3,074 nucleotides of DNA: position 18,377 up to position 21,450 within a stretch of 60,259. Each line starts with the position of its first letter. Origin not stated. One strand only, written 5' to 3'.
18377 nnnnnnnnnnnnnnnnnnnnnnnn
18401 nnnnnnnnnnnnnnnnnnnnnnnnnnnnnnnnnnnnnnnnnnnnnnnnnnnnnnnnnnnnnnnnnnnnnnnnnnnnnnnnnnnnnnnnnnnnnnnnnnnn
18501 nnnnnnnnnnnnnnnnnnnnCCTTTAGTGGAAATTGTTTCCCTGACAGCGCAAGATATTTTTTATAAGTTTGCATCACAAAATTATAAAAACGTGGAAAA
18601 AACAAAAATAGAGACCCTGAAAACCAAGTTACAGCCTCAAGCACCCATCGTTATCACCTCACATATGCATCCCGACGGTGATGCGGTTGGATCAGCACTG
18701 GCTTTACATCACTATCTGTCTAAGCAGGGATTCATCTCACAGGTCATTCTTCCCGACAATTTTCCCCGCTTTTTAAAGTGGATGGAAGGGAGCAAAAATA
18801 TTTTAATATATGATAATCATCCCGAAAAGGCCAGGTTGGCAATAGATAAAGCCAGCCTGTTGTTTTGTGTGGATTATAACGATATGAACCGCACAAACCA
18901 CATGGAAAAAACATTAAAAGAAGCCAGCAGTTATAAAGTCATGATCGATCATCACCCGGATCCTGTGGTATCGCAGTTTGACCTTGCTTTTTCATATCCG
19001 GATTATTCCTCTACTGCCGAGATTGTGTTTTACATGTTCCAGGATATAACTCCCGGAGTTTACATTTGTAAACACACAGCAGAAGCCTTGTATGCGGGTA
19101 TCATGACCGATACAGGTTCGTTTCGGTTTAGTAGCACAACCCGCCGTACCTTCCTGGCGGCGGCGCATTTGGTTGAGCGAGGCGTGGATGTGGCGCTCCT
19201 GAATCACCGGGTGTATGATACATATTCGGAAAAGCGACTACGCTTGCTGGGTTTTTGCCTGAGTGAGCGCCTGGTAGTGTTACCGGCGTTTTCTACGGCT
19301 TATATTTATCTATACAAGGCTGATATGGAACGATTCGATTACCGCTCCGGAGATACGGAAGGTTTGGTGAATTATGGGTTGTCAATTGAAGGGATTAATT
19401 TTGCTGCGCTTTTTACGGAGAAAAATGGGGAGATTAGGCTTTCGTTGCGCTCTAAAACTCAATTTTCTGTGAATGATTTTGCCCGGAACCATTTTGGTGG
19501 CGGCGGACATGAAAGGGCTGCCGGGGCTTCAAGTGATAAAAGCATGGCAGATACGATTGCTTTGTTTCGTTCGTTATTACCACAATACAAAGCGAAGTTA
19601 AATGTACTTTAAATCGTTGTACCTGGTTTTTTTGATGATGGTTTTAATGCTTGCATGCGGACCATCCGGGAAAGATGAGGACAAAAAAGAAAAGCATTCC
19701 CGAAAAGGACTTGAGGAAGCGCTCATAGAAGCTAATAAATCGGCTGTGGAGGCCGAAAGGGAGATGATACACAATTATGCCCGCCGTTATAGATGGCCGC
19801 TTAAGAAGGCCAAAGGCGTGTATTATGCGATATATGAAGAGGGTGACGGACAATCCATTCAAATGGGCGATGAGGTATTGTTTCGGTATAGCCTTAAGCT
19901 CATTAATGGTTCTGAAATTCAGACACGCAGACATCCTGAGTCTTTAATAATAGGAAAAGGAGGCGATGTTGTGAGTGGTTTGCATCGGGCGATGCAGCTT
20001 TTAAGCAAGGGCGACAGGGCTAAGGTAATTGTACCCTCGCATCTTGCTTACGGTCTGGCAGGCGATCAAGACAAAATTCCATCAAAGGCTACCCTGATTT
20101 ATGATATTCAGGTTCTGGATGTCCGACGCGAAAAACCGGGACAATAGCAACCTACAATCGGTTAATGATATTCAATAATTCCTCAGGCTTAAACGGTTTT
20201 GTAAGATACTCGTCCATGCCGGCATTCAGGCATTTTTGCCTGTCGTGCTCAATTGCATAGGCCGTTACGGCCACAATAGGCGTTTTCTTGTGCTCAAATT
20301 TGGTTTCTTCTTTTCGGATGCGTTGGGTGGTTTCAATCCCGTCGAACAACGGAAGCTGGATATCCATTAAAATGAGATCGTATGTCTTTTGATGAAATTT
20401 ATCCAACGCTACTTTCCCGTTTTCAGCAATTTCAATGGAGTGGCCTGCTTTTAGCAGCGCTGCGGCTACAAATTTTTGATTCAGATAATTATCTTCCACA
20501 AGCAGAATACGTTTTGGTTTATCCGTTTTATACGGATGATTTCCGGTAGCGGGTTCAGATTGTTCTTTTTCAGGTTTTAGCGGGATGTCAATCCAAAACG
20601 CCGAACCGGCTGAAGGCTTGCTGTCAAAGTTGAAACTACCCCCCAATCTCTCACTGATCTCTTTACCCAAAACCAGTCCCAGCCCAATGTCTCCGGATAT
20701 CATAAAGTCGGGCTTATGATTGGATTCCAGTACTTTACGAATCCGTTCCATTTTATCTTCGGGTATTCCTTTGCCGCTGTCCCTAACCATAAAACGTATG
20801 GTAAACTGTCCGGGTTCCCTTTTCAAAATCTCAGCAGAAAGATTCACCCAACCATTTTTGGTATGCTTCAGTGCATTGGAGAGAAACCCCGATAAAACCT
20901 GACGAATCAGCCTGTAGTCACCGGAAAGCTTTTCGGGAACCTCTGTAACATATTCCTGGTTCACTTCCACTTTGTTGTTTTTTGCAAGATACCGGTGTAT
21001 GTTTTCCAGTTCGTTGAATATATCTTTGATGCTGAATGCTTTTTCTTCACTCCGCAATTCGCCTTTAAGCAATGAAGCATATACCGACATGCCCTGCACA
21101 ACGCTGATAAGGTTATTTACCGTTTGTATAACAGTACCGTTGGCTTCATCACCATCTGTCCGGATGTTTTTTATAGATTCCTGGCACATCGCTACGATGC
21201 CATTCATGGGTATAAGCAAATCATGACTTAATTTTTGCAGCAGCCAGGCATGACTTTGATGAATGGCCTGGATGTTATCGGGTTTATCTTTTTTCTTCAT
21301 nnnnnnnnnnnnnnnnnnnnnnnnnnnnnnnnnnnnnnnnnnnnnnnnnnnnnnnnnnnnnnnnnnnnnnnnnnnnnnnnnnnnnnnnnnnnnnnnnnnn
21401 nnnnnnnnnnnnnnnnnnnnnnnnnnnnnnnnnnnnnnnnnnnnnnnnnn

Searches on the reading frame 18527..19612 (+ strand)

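Call 9: search_protein_families(library=pfam, proteins=[window:18527-19612:+], max_evalue=0.001)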
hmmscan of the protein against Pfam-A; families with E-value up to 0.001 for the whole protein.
window:18527-19612:+ (361 aa): 2 families
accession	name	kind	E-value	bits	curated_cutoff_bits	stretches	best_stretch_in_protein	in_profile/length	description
PF01368.27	DHH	-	8.2e-21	75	28.1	1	41-192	2-125/125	DHH family, N-terminal domain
PF02272.25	DHHA1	-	1.3e-10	42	25.9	1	264-342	9-87/102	DHHA1 domain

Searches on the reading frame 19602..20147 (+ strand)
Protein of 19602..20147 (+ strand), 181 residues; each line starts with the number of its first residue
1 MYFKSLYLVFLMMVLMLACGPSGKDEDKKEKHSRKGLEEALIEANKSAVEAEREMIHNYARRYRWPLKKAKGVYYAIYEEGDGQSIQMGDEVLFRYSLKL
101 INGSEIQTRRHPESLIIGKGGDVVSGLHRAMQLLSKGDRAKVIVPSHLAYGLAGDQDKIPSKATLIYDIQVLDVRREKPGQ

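Call 9: search_protein_families(library=pfam, proteins=[window:19602-20147:+], max_evalue=0.001)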
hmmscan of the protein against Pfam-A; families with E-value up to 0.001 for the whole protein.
window:19602-20147:+ (181 aa): 1 family
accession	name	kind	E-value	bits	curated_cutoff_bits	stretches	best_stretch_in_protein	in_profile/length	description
PF00254.34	FKBP_C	-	4.8e-17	62.5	21.1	1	86-172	5-94/94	FKBP-type peptidyl-prolyl cis-trans isomerase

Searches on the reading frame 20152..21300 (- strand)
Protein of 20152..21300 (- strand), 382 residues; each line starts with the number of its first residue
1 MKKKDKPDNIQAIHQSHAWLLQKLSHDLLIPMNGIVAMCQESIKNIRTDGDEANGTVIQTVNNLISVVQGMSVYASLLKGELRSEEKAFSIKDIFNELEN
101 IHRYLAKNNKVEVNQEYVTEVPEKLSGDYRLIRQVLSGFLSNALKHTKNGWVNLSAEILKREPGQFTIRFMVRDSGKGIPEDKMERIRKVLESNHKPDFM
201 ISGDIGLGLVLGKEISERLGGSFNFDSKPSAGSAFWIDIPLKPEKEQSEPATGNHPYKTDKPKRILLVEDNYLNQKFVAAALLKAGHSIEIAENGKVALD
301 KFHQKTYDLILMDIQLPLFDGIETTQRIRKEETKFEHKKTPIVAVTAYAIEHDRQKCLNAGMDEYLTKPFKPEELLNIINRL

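Call 9: search_protein_families(library=pfam, proteins=[window:20152-21300:-], max_evalue=0.001)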
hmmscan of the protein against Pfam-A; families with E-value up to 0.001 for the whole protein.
window:20152-21300:- (382 aa): 3 families
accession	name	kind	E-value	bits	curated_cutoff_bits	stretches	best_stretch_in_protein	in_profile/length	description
PF00072.30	Response_reg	-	1.4e-28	99.7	30.2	1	265-379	1-110/111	Response regulator receiver domain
PF02518.31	HATPase_c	-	7.2e-17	62.3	26.4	1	127-242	1-110/111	Histidine kinase-, DNA gyrase B-, and HSP90-like ATPase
PF23198.2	PDE8A_N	-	3.3e-06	27.5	29.6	1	261-362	8-111/147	PDE8A-like, N-terminal domain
